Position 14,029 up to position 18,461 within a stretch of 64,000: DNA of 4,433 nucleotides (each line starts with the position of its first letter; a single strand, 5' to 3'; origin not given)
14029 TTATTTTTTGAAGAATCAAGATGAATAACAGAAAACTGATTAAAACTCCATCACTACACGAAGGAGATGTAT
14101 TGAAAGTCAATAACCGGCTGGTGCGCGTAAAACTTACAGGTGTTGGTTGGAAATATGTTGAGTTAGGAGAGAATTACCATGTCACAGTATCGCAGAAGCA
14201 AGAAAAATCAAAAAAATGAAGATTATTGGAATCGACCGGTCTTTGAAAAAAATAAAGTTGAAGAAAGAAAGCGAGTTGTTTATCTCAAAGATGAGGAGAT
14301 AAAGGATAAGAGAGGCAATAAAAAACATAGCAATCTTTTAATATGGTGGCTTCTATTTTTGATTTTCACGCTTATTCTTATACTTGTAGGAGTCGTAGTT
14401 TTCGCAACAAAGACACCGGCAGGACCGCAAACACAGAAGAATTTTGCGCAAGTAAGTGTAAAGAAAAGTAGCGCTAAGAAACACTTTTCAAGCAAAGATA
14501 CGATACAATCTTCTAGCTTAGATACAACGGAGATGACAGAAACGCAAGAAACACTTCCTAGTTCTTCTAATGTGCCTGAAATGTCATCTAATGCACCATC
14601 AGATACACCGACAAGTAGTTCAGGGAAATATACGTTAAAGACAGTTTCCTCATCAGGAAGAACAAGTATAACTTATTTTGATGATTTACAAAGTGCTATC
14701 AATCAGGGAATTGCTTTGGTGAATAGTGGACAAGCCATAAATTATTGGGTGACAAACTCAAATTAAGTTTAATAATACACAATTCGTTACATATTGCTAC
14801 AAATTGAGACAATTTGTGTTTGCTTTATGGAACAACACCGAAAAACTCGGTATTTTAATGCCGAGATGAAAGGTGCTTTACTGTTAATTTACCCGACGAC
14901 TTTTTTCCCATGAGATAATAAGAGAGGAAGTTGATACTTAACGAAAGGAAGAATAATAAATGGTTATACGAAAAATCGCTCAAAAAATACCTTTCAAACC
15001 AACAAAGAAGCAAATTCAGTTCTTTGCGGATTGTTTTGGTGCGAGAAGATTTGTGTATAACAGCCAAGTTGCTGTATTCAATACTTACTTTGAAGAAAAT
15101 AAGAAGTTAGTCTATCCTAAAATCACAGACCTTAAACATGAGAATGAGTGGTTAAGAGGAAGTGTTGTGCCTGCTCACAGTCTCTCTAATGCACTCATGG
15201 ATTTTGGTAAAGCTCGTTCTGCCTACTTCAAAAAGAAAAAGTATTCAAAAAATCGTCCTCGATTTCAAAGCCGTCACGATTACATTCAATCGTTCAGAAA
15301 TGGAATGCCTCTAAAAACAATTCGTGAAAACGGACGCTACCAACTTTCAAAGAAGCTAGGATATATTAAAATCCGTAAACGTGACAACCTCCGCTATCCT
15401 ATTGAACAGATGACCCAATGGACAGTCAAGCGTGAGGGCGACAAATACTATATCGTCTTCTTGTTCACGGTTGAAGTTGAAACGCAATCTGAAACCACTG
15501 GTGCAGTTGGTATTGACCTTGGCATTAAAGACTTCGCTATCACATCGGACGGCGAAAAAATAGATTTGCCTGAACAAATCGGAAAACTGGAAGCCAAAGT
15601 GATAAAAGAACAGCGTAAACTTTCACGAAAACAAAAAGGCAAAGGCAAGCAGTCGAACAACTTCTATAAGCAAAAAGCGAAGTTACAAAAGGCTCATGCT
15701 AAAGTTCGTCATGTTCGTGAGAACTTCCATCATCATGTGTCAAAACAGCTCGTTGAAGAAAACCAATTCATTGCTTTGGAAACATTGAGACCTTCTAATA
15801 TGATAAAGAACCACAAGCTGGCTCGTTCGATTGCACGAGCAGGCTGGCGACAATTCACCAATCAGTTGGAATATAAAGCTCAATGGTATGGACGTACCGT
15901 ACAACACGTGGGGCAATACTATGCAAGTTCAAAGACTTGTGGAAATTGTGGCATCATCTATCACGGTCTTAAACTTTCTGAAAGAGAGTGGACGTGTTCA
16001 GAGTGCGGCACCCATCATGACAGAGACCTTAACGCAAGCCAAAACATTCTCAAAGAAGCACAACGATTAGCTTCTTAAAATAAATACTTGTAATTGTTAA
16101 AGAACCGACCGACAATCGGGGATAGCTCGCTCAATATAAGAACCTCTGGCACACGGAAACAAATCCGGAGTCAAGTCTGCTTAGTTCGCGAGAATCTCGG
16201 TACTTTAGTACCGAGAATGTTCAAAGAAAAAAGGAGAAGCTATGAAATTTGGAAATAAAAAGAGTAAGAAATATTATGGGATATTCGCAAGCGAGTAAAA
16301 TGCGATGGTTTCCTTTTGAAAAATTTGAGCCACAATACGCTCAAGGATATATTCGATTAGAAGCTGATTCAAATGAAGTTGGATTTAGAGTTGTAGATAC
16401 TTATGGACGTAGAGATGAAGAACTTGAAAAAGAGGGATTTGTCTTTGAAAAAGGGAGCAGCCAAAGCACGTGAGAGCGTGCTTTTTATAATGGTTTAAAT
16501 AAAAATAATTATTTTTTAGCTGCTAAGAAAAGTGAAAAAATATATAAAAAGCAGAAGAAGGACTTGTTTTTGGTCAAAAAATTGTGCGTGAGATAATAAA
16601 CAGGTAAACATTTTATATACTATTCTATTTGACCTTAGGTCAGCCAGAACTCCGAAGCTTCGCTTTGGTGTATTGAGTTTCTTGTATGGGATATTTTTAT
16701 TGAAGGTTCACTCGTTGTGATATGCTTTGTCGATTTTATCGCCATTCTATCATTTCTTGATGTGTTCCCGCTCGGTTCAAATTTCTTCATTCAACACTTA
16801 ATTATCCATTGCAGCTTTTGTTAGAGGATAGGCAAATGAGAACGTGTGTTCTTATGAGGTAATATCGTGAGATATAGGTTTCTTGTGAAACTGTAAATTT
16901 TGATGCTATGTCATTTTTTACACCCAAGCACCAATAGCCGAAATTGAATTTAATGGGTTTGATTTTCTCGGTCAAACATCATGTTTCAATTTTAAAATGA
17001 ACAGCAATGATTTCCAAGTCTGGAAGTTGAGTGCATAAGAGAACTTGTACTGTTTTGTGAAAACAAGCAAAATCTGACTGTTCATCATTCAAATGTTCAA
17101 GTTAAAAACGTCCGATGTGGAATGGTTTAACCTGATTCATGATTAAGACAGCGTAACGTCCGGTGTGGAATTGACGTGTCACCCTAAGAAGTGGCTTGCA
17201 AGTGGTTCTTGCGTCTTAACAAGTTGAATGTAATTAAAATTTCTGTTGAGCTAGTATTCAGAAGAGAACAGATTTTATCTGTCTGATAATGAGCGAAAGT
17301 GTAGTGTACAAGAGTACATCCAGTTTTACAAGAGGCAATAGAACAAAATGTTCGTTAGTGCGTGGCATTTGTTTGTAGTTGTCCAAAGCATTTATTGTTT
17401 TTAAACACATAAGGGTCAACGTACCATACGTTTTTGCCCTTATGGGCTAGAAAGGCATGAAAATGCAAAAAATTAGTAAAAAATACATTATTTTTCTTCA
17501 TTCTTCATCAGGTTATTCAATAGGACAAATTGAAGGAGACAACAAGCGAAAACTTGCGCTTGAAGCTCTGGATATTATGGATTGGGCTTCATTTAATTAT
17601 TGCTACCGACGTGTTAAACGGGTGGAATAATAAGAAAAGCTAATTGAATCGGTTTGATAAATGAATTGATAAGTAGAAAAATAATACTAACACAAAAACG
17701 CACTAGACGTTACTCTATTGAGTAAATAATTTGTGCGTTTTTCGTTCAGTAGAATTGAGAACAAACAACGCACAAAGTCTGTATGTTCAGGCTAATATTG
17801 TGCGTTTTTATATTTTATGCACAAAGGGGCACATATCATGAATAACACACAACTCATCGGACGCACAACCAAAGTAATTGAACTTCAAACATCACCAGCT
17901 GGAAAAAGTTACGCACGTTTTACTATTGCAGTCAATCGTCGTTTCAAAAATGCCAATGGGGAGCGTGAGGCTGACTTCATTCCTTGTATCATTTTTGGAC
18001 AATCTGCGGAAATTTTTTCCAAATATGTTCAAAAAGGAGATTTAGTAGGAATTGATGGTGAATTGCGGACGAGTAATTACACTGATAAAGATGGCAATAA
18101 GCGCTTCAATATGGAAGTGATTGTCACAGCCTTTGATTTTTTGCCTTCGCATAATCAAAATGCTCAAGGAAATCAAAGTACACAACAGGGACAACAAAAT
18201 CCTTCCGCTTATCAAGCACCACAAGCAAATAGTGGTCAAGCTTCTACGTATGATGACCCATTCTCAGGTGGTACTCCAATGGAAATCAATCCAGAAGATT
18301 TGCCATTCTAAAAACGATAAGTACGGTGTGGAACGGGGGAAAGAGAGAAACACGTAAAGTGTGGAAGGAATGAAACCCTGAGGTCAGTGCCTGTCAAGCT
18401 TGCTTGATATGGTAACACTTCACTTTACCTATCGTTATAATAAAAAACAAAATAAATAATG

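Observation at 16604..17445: ~840-nt ORF-free, multi-domain structured region under the conserved promoter: candidate new large ncRNA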

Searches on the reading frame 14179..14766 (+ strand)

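Call 10: search_protein_families(library=pfam, proteins=[window:14179-14766:+], max_evalue=0.01)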
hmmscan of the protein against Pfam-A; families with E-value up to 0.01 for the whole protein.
window:14179-14766:+ (195 aa): 1 family
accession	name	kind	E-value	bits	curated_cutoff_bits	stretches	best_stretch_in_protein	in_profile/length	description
PF16038.10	TMIE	-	0.0092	16.2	27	0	51-124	7-79/85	TMIE protein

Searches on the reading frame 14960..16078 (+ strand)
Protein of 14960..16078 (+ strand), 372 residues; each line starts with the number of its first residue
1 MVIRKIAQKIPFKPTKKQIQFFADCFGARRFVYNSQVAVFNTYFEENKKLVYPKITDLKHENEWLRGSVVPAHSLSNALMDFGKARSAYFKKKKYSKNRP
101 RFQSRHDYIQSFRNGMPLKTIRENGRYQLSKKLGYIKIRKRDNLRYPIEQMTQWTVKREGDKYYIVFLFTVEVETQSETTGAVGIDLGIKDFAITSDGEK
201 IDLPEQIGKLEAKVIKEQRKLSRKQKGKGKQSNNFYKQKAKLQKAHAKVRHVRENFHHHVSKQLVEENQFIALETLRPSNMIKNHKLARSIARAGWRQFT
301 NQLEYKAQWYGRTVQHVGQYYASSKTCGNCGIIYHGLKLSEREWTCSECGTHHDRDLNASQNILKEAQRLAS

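Call 10: search_protein_families(library=pfam, proteins=[window:14960-16078:+], max_evalue=0.01)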
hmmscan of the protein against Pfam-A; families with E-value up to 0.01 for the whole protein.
window:14960-16078:+ (372 aa): 4 families
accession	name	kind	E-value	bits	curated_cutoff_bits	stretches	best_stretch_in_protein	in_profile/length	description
PF07282.18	Cas12f1-like_TNB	-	2.6e-25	88.8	26.3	1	296-363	1-60/60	Cas12f1-like, TNB domain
PF01385.25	OrfB_IS605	-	1.9e-20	73.7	30.5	1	171-284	6-119/120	Probable transposase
PF12323.14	HTH_OrfB_IS605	-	8.6e-09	35.2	21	1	1-49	1-47/47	Helix-turn-helix domain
PF05191.20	ADK_lid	-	0.0041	17.4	26.6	1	326-351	3-29/36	Adenylate kinase, active site lid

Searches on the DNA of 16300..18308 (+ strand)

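Call 4: search_rna_families(source=window, start=16300, end=17900, threshold=evalue, max_evalue=10, show_alignments=2)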
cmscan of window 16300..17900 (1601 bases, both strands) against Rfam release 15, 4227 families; matches with E-value up to 10: 4.
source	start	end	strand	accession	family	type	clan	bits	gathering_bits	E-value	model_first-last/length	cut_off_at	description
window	16463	16520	-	RF02844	RefA9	Gene; antisense;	-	24.3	49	0.55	1-64/64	no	Enterococcus sRNA A9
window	17727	17786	-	RF01490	rli51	Cis-reg;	-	17.9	48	6.3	1-121/121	no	Listeria snRNA rli51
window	16416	16528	-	RF01488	rli49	Gene; sRNA;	-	16.3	40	6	1-163/163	no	Listeria sRNA rli49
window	17039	17081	+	RF02089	CLRN1-AS1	Gene; lncRNA;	-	10.9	48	9.7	1-79/79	no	CLRN1 antisense RNA 1 conserved region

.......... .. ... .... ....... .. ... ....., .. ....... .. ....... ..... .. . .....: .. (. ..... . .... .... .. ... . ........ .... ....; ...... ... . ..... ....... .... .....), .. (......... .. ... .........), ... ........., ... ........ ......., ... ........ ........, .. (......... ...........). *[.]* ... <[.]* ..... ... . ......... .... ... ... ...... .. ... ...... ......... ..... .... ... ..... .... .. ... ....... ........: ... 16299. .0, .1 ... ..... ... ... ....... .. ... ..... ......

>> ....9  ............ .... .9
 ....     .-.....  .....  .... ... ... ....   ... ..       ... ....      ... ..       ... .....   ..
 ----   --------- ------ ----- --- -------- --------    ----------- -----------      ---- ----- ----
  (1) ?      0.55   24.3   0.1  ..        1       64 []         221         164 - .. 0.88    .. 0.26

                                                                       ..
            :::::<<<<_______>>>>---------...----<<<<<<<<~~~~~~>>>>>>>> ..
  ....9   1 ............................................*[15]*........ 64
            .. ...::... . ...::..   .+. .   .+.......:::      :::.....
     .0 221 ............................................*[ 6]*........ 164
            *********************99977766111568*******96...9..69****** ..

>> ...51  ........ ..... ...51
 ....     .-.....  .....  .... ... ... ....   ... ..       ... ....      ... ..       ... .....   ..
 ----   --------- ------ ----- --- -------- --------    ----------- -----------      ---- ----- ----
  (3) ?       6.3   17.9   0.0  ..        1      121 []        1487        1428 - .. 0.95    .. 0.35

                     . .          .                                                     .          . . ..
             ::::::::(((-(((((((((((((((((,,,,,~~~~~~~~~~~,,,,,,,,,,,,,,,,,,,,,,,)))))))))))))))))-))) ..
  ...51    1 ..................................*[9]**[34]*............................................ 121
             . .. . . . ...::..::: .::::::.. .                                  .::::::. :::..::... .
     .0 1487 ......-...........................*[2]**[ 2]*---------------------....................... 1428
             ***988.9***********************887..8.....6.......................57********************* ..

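Call 11: search_dna_similar(query=window:16500-17700:+, collection=phages, mode=distant)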
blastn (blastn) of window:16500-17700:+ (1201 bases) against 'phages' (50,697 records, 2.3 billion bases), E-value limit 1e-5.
No match.

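Call 12: search_dna_similar(query=window:16500-17700:+, collection=plasmids, mode=distant)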
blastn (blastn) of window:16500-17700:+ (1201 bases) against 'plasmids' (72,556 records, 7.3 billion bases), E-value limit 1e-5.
No match.

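Call 76: build_rna_model(alignment_id=A3)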
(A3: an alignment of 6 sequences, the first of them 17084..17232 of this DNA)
Model R1 built from alignment A3 (6 sequences, 149 columns); structure: RNAalifold consensus.
model positions 149; base pairs 48; branch points 3; effective number of sequences 0.85; information 0.59 bits per position. Calibrated on 0.2 Mb of random sequence (short: E-values are rough).
structure used (alignment columns):
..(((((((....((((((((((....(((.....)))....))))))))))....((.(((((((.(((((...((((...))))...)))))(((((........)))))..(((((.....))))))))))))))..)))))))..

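Call 77: search_with_rna_model(model_id=R1, sources=[window, L029, L015, L020, L021, L022, L023, L010, L011, L012, L013, L016, L018, L028, L030, L031], max_evalue=1, make_alignment=true)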
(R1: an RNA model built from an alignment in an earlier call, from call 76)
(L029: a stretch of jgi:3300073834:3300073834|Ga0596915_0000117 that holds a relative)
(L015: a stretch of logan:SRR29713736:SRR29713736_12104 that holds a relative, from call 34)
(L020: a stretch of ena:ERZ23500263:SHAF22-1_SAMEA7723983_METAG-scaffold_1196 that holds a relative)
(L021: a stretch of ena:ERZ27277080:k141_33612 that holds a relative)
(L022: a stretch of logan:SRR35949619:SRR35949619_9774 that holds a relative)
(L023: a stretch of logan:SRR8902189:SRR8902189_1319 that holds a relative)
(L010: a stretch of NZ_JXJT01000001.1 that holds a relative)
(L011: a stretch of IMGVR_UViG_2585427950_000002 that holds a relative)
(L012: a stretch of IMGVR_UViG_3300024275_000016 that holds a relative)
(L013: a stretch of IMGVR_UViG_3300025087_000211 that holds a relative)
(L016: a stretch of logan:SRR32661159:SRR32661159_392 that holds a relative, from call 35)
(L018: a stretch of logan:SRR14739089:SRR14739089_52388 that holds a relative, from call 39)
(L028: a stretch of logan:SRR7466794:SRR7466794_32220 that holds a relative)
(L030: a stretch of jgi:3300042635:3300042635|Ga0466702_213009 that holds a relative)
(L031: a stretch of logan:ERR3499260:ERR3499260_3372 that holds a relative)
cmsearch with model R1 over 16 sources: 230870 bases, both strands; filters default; matches with E-value up to 1: 7.
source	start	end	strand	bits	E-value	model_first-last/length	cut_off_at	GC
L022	667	815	+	179.7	3.5e-45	1-149/149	no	0.4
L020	588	736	+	179.3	4.7e-45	1-149/149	no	0.4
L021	1331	1479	+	179.3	4.7e-45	1-149/149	no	0.4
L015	492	640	+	173.5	1.7e-43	1-149/149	no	0.4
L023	346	494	+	173.4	1.7e-43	1-149/149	no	0.4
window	17084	17232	+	165.9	1.8e-41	1-149/149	no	0.41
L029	7809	7957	+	165.5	2.2e-41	1-149/149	no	0.38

Alignment A4: 7 matches aligned to the model, 149 columns, each read 5' to 3' on its own strand. Consensus structure (alignment columns), stored with it:
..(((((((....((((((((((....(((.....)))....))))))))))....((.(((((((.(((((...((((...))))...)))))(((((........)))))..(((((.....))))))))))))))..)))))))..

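Call 89: search_dna_similar(query=L015:290-645:+, collection=plasmids, mode=distant, max_evalue=0.01, max_rows=5)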
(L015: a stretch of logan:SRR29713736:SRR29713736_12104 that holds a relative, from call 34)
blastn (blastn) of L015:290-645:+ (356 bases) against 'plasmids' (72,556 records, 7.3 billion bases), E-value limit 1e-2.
No match.

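Call 114: search_with_rna_model(model_id=R1, sources=[L036], max_evalue=1, filters=off)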
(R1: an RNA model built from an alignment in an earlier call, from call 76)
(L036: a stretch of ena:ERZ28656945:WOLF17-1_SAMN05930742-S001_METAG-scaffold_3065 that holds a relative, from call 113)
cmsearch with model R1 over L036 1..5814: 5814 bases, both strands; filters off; matches with E-value up to 1: 2.
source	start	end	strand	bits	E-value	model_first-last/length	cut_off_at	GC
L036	2510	2575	-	11.1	0.092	1-149/149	no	0.24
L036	4875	4976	-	7.5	0.82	1-149/149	no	0.32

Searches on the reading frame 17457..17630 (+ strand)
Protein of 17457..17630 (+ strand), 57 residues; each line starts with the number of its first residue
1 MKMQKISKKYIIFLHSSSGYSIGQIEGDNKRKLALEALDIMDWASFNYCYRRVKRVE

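Call 10: search_protein_families(library=pfam, proteins=[window:17457-17630:+], max_evalue=0.01)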
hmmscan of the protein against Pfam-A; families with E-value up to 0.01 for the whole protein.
window:17457-17630:+ (57 aa): 0 families

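Call 20: find_homologous_proteins(query=window:17457-17627:+, max_evalue=0.01)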
Query window:17457-17627:+ (57 aa): 1 proteins with E <= 0.01 among 1 candidates. Only proteins of 31 to 100 residues were searched: fused or split forms outside these lengths cannot appear, so this answer is no evidence that the protein stands alone or is whole; find_related_loci, which searches DNA, has no such limit.
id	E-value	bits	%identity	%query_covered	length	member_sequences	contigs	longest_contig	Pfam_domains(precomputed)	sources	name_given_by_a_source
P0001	4.8e-29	115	100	96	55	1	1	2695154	-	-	-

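Call 102: predict_structure(alignment_id=A5)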
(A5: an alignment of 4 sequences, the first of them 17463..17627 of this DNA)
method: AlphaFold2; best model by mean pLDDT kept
length: 55 residues; sequences in the alignment: 4
mean_pLDDT: 82.2   pTM: 0.59
mean pLDDT of the five models: 82.2, 74.6, 71.7, 70.6, 64.9
residues with pLDDT >= 90: 4; 70-90: 45; 50-70: 5; < 50: 1
segments of 3 or more residues with pLDDT < 50: none
pLDDT, mean of each block of 10 residues (from residue 1): 71 84 89 88 83 76
secondary structure, 60 per line:
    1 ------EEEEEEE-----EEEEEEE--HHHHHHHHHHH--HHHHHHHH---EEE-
elements in order: E7-13 E19-25 H28-38 H41-48 E52-54

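Call 104: fold_search(model_id=the predicted structure, library=pdb)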
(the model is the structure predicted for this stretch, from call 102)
No match with E <= 0.001 here; weaker rows may still be real.
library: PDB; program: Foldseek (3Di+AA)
matches with E <= 10: 500; with E <= 0.001: 0
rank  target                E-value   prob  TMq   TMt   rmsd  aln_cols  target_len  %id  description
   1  7qoh_g                1.1e+00  0.23  0.42  0.31   5.2        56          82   12  Unique vertex of the phicrAss001 virion with C5 symmetry imposed (released 2023-03-29)
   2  4l5n_E                1.8e+00  0.08  0.31  0.34   7.7        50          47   10  Crystallographic Structure of HHV-1 Uracil-DNA Glycosylase complexed with the Bacillus phage PZA inhibitor protein p56 (released 2013-08-07)
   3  9fct_A                1.8e+00  0.21  0.34  0.09   0.9        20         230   25  BtuJ1 - Bacteroides thetaiotaomicron B12 scavenging protein (released 2024-10-16)
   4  9fct_B                1.8e+00  0.23  0.34  0.09   0.8        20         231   25  BtuJ1 - Bacteroides thetaiotaomicron B12 scavenging protein (released 2024-10-16)
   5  2nyb_A                1.9e+00  0.08  0.24  0.09   4.9        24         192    8  Crystal structure of E.Coli Iron Superoxide Dismutase Q69E at 1.1 Angstrom resolution (released 2006-12-05)
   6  5m05                  1.9e+00  0.25  0.35  0.03   0.6        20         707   25  Chicken smooth muscle myosin motor domain co-crystallized with the specific CK-571 inhibitor, MgADP form (released 2016-11-16)
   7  4h4n                  2.0e+00  0.21  0.36  0.32   1.7        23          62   13  1.1 Angstrom Crystal Structure of Hypothetical Protein BA_2335 from Bacillus anthracis (released 2012-09-26)
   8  9qpm                  2.0e+00  0.18  0.34  0.09   1.0        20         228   25  BtuJ1 (BT_1491) bound to cyanocobalamin (released 2026-03-25)
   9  3zoq_C                2.3e+00  0.04  0.25  0.26   9.1        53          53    9  Structure of BsUDG-p56 complex (released 2013-05-22)
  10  2x9h                  2.5e+00  0.15  0.35  0.03   9.1        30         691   20  CRYSTAL STRUCTURE OF MYOSIN-2 MOTOR DOMAIN IN COMPLEX WITH ADP- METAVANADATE AND PENTACHLOROCARBAZOLE (released 2011-05-11)
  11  4oog_C                2.5e+00  0.11  0.35  0.10   6.7        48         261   19  Crystal structure of yeast RNase III (Rnt1p) complexed with the product of dsRNA processing (released 2014-04-16)
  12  7azq_A                2.5e+00  0.08  0.26  0.09   5.1        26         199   12  Crystal structure of the iron/manganese cambialistic superoxide dismutase from Rhodobacter capsulatus complex with Fe (released 2021-12-01)
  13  2qlc_E                2.6e+00  0.13  0.40  0.20   6.3        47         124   11  The crystal structure of DNA repair protein RadC from Chlorobium tepidum TLS (released 2007-09-04)
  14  3mds_A                2.6e+00  0.04  0.24  0.09   9.6        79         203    9  MAGANESE SUPEROXIDE DISMUTASE FROM THERMUS THERMOPHILUS (released 1994-01-31)
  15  6zu5_LS0              2.6e+00  0.05  0.27  0.14   6.3        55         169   25  Structure of the Paranosema locustae ribosome in complex with Lso2 (released 2020-11-04)
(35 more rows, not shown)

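Call 111: search_protein_representatives(alignment_id=A5)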
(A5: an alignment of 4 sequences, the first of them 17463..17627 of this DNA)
Query: 4 sequences, 55 profile positions. Proteins with E-value up to 0.001 (for the whole library): 5; up to 1e-10: 2; up to 1e-30: 0. The best 5 are listed.
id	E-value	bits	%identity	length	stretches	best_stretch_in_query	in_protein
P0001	2.2e-30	120.2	-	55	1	1-55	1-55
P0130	4.5e-14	68.0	-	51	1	18-53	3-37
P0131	9.7e-06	41.3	-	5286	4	4-30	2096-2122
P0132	1.2e-04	37.9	-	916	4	18-43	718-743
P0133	1.2e-04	37.8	-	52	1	7-41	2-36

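Call 113: find_encoding_contigs(protein=P0133, flank=6000, max_places=6)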
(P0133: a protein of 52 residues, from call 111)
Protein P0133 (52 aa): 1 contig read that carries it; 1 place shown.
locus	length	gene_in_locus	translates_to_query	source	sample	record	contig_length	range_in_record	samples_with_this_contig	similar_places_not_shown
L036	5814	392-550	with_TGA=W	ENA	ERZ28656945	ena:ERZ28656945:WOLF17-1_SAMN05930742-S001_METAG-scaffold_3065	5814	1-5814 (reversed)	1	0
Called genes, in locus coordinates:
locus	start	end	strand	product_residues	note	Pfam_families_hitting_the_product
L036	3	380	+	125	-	?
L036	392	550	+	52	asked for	-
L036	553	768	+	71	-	-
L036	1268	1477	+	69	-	-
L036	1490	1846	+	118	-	-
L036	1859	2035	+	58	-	-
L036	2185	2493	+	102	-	-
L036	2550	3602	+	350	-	-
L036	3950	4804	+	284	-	-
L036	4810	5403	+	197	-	-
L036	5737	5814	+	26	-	?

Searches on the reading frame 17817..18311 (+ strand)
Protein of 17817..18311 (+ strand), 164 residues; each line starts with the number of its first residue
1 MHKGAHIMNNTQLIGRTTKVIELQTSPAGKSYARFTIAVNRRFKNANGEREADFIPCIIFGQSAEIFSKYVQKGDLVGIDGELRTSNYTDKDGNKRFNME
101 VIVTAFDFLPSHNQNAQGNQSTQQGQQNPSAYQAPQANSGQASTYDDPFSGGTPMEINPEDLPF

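Call 10: search_protein_families(library=pfam, proteins=[window:17817-18311:+], max_evalue=0.01)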
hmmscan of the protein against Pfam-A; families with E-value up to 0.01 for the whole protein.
window:17817-18311:+ (164 aa): 2 families
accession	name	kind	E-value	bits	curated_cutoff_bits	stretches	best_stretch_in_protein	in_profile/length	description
PF00436.31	SSB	-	1.3e-30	105.9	26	1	8-109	1-104/104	Single-strand binding protein family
PF22657.2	SSB_1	-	0.0053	17.4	27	1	9-84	1-76/91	Another single-strand binding protein family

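Call 33: find_homologous_proteins(query=window:17817-18308:+, max_evalue=1e-20)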
Query window:17817-18308:+ (164 aa): 471 proteins with E <= 1e-20 among 638 candidates; the best 120 are listed. Only proteins of 90 to 287 residues were searched: fused or split forms outside these lengths cannot appear, so this answer is no evidence that the protein stands alone or is whole; find_related_loci, which searches DNA, has no such limit.
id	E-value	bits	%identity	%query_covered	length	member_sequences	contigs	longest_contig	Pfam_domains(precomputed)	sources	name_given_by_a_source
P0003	2.1e-99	348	100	96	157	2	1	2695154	PF00436.32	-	-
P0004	7.0e-39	151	51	96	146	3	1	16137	PF00436.32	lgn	-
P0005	1.6e-36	144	49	96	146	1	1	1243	PF00436.32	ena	-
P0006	2.4e-35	140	44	96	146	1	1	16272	PF01336.32,PF00436.32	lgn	-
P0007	7.4e-35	138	46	96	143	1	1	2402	PF22657.3,PF00436.32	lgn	-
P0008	7.7e-35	138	47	96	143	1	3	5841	PF22657.3,PF01336.32,PF00436.32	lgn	-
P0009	8.5e-35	138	45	96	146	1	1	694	PF00436.32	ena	-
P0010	1.0e-34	138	45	96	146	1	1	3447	PF00436.32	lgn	-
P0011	2.3e-34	137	46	96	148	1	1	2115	PF22657.3,PF00436.32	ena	-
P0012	2.6e-34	136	44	96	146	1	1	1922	PF00436.32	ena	-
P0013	4.1e-34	136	42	96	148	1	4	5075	PF00436.32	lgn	-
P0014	6.2e-34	135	44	96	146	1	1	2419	PF00436.32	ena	-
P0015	6.3e-34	135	46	96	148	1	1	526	PF22657.3,PF00436.32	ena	-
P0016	9.1e-34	135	44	96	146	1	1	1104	PF00436.32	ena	-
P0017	2.0e-33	134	44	96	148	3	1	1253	PF22657.3,PF00436.32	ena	-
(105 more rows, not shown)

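Call 34: find_encoding_contigs(protein=P0004, flank=10000, max_places=3)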
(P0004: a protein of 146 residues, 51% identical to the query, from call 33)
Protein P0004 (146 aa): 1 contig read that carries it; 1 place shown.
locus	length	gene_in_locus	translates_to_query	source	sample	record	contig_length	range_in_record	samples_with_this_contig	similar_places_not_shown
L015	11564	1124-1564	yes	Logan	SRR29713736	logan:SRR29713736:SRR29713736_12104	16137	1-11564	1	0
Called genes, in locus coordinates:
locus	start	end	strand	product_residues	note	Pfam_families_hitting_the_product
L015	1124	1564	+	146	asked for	PF00436:SSB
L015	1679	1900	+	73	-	-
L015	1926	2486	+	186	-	-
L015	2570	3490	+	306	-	PF00644:PARP (weak)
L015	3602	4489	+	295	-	-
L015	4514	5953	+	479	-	PF00271:Helicase_C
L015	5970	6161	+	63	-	-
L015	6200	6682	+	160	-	-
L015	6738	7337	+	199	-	-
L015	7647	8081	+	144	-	-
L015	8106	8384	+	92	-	-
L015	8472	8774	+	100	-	-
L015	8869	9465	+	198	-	-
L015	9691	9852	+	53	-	-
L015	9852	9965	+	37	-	-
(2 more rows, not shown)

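Call 35: find_encoding_contigs(protein=P0006, flank=10000, max_places=3)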
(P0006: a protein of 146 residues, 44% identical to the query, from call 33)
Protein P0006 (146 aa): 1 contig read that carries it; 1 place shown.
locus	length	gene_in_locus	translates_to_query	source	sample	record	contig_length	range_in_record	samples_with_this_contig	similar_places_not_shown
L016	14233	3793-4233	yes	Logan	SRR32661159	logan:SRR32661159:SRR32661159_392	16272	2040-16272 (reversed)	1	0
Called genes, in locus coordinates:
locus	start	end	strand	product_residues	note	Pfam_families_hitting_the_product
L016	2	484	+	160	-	?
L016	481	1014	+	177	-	PF10552:ORF6C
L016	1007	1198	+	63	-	-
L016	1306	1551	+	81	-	PF12728:HTH_17 (weak)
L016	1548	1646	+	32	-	-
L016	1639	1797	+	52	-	-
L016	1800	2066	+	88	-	-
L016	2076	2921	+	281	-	-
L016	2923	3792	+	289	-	PF03837:RecT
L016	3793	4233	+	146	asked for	PF00436:SSB, PF01336:tRNA_anti-codon (faint)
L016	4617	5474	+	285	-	PF09681:Phage_rep_org_N, PF09524:Phg_2220_C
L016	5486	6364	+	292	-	PF07319:DnaI_N, PF01695:IstB_IS21, PF00308:Bac_DnaA (faint)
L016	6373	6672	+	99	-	-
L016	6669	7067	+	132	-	PF05866:RusA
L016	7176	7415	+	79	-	-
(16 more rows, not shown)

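Call 38: find_encoding_contigs(protein=P0005, flank=10000, max_places=4)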
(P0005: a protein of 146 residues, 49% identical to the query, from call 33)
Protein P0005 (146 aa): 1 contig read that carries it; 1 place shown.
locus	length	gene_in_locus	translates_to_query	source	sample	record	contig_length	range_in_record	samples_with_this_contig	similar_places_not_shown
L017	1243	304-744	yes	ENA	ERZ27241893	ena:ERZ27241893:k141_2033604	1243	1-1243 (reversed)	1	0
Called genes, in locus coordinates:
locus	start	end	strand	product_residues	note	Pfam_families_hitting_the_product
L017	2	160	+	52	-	?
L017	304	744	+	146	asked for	PF00436:SSB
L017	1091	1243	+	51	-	?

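Call 39: find_encoding_contigs(protein=P0010, flank=10000, max_places=4)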
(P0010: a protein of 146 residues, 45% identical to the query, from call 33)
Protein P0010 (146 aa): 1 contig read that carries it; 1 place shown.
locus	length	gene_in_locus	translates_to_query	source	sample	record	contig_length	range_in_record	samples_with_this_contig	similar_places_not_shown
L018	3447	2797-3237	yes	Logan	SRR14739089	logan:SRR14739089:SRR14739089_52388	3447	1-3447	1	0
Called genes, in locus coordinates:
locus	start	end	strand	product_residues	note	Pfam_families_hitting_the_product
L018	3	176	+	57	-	?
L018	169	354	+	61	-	-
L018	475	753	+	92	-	PF12728:HTH_17 (weak)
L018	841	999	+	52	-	-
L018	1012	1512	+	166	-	-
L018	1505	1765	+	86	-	-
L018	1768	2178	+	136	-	-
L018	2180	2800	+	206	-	PF04404:ERF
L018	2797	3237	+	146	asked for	PF00436:SSB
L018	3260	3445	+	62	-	?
